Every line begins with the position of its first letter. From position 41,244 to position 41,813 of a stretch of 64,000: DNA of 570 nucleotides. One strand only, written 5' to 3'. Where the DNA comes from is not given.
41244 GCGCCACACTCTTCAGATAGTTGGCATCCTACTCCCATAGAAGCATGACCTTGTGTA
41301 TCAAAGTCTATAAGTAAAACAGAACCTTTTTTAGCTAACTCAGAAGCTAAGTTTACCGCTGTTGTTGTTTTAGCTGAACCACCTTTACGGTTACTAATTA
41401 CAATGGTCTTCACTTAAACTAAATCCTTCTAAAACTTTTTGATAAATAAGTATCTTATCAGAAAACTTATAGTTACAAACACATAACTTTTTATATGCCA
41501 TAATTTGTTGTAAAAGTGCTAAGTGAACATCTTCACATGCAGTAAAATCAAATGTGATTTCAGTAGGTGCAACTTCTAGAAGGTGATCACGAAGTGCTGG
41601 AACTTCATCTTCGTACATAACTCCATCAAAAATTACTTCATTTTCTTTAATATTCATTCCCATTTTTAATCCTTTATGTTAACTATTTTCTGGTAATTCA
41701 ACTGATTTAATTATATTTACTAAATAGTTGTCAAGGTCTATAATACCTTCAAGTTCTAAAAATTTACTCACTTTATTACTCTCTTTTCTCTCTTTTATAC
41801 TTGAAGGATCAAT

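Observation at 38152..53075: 17-gene single-strand chemosensory block that looks built for a cytoplasmic receptor array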

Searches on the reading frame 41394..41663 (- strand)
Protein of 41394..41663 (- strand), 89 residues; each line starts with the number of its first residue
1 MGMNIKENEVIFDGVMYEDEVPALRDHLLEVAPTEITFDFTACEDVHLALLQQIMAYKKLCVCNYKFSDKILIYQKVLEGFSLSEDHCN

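Call 4: search_protein_families(library=pfam, proteins=[window:41394-41663:-], max_evalue=0.01)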
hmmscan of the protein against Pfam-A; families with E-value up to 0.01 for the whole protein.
window:41394-41663:- (89 aa): 0 families

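Call 7: search_protein_families(library=ncbifam, proteins=[window:41394-41663:-], max_evalue=0.01)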
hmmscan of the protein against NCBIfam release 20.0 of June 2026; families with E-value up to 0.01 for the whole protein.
window:41394-41663:- (89 aa): 0 families

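Call 44: search_protein_families(library=phrogs, proteins=[window:41394-41663:-], max_evalue=0.1)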
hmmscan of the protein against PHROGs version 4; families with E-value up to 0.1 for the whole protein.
window:41394-41663:- (89 aa): 0 families

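Call 45: search_solved_structures(query=A3, max_evalue=10, show_alignments=2)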
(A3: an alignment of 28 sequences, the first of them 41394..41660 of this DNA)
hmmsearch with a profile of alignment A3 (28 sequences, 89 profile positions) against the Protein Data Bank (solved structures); distinct sequences matched with E-value up to 10: 3.
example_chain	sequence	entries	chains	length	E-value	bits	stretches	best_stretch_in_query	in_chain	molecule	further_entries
2dlv_A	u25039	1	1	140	0.29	14.8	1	25-55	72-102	Regulator of G-protein signaling 18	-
2jm5_A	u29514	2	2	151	0.33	14.6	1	25-56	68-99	Regulator of G-protein signaling 18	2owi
4r9i_A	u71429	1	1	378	1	13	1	18-61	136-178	Serpin-18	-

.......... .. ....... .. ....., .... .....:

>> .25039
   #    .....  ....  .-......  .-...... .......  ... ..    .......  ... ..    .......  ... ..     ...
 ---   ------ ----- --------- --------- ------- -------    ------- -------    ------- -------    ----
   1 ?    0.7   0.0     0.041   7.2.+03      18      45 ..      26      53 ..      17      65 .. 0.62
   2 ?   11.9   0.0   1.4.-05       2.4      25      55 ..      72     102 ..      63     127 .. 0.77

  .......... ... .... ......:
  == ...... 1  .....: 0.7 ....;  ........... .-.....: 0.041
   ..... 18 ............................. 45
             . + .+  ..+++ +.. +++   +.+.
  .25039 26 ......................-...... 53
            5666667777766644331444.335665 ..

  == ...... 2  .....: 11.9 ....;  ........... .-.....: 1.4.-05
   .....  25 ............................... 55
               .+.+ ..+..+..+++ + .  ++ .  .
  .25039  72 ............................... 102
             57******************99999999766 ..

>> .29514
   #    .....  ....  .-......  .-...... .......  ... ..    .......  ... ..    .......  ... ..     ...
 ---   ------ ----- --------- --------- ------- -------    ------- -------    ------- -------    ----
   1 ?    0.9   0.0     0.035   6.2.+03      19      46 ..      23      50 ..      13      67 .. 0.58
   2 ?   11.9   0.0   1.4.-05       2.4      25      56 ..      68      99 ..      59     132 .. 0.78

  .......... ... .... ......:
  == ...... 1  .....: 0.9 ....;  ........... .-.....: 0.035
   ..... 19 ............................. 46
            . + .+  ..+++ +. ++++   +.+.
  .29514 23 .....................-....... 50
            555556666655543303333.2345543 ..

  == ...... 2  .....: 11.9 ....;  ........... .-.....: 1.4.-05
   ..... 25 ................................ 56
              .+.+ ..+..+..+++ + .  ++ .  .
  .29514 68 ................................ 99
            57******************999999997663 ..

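Call 52: search_protein_families(library=pfam, alignment_id=A3, max_evalue=10)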
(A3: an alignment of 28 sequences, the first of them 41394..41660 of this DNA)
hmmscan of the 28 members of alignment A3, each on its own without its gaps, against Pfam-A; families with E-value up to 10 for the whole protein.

A. member 1, window:41394-41660:- (88 aa): 1 family
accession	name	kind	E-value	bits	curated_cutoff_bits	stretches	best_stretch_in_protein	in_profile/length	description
PF13466.11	STAS_2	-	0.012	16.3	29.2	1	17-59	9-53/80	STAS domain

B. families by the number of members that match (of 28 scanned): 6 families
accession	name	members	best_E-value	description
PF13466.11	STAS_2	8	0.012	STAS domain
PF23062.1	CUB_M02D8_5_3rd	5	0.011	M02D8_5-like, third CUB domain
PF21379.2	Gp6-like_1st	2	0.074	Baseplate wedge protein gp6-like, helical domain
PF13026.12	DUF3887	1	0.073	Protein of unknown function (DUF3887)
PF25699.1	AcrF8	1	0.14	Anti-CRISPR protein AcrF8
PF14213.11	DUF4325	1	0.15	STAS-like domain of unknown function (DUF4325)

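Call 53: find_homologous_proteins(query=A3, max_evalue=0.001)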
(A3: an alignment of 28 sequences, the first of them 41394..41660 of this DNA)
Query A3 (28 sequences) (88 aa, profile of the alignment): 606 proteins with E <= 0.001 among 1718 candidates; the best 120 are listed.
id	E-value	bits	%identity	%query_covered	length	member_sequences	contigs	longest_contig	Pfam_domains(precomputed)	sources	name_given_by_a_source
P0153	5.4e-43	163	49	100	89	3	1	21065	-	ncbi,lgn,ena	-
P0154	1.3e-42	162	52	93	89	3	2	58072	-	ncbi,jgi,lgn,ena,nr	ncbi:MAG TPA: hypothetical protein EYG70_05070 [Sulfurimonas sp.]|nr:hypothetical protein [Sulfurimo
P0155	1.3e-42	162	49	100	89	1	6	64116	-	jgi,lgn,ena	jgi:hypothetical protein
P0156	1.4e-42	162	51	100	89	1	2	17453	-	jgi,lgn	-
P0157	1.5e-42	162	53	100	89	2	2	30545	-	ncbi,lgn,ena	-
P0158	1.7e-42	161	50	100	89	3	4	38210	-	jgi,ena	-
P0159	1.7e-42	161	52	93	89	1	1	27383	-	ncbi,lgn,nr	ncbi:MAG: hypothetical protein U9P72_08440 [Campylobacterota bacterium]|nr:hypothetical protein [Cam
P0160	1.8e-42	161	49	100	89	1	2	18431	-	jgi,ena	-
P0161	1.9e-42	161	53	100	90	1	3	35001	-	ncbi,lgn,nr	ncbi:MAG: hypothetical protein U9N39_04330 [Campylobacterota bacterium]|nr:hypothetical protein [Cam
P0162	2.1e-42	161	51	100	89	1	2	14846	-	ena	-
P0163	2.5e-42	161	50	100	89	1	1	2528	-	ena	-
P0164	3.5e-42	160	55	100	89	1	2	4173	-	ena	-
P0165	3.6e-42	160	49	100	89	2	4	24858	-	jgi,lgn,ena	jgi:hypothetical protein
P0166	5.0e-42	160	53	100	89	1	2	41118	-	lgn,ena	-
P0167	5.3e-42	160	52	100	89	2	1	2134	-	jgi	-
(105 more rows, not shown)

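Call 62: predict_structure(alignment_id=A5)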
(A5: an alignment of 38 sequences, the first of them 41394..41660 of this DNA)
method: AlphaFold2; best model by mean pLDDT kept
length: 88 residues; sequences in the alignment: 38
mean_pLDDT: 92.6   pTM: 0.83
mean pLDDT of the five models: 92.6, 91.6, 89.8, 89.0, 88.3
residues with pLDDT >= 90: 76; 70-90: 7; 50-70: 4; < 50: 1
segments of 3 or more residues with pLDDT < 50: none
pLDDT, mean of each block of 10 residues (from residue 1): 95 96 97 97 96 94 95 93 66
secondary structure, 60 per line:
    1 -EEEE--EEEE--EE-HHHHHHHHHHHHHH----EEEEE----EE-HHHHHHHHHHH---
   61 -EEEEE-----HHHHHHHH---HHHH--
elements in order: E2-5 E8-11 H17-30 E35-39 H47-57 E62-66 H72-79 H83-86

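Call 68: fold_search(model_id=the predicted structure, library=pdb)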
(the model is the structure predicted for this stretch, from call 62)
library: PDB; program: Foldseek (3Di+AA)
matches with E <= 10: 1213; with E <= 0.001: 2
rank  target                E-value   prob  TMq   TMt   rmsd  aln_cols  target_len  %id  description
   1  6m36_D                8.8e-04  1.00  0.56  0.51   4.4        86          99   15  The crystal structure of B. subtilis RsbV/RsbW complex in the monoclinic crystal form (released 2020-07-15)
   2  1h4z                  9.4e-04  1.00  0.54  0.46   7.5       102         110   10  Structure of the Anti-Sigma Factor Antagonist SpoIIAA in its Unphosphorylated Form (released 2001-07-06)
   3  6m36_B                1.7e-03  1.00  0.55  0.50   4.5        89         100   18  The crystal structure of B. subtilis RsbV/RsbW complex in the monoclinic crystal form (released 2020-07-15)
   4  6m36_H                2.1e-03  1.00  0.55  0.50   4.4        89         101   18  The crystal structure of B. subtilis RsbV/RsbW complex in the monoclinic crystal form (released 2020-07-15)
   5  1vc1_A                2.1e-03  0.99  0.46  0.39   5.0        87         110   11  Crystal structure of the TM1442 protein from Thermotoga maritima, a homolog of the Bacillus subtilis general stress re (released 2004-09-28)
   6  6m36_F                2.5e-03  1.00  0.62  0.58   5.0        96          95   16  The crystal structure of B. subtilis RsbV/RsbW complex in the monoclinic crystal form (released 2020-07-15)
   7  8ih8_B                2.9e-03  1.00  0.56  0.45   7.0       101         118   17  anti-sigmaF factor and Anti-sigmaF factor antagonist complex(usfx-RsfB) (released 2024-02-28)
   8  3if5                  3.1e-03  1.00  0.54  0.15   4.0        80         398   12  Crystal Structure Analysis of Mglu (released 2009-08-04)
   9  7ch7_E                4.0e-03  1.00  0.58  0.55   4.4        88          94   12  Cryo-EM structure of E.coli MlaFEB (released 2021-05-19)
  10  8ih8_A                4.6e-03  1.00  0.55  0.45   7.0       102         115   16  anti-sigmaF factor and Anti-sigmaF factor antagonist complex(usfx-RsfB) (released 2024-02-28)
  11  7ch8_L                5.6e-03  0.99  0.54  0.50   4.6        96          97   20  Cryo-EM structure of P.aeruginosa MlaFEBD with ADP-V (released 2021-10-06)
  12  1thn_B                5.6e-03  0.99  0.50  0.42   4.6        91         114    9  Crystal Structures of the ADP and ATP bound forms of the Bacillus Anti-sigma factor SpoIIAB in complex with the Anti-a (released 2004-06-15)
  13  6xbd_K                7.8e-03  0.97  0.47  0.45   5.5        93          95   16  Cryo-EM structure of MlaFEDB in nanodiscs with phospholipid substrates (released 2020-07-01)
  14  4qtp_A                8.9e-03  1.00  0.58  0.46   6.9       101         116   14  Crystal Structure of an Anti-sigma Factor Antagonist from Mycobacterium paratuberculosis (released 2014-07-16)
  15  1tid_D                8.9e-03  0.98  0.51  0.41   4.5        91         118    9  Crystal Structures of the ADP and ATP bound forms of the Bacillus Anti-sigma factor SpoIIAB in complex with the Anti-a (released 2004-06-15)
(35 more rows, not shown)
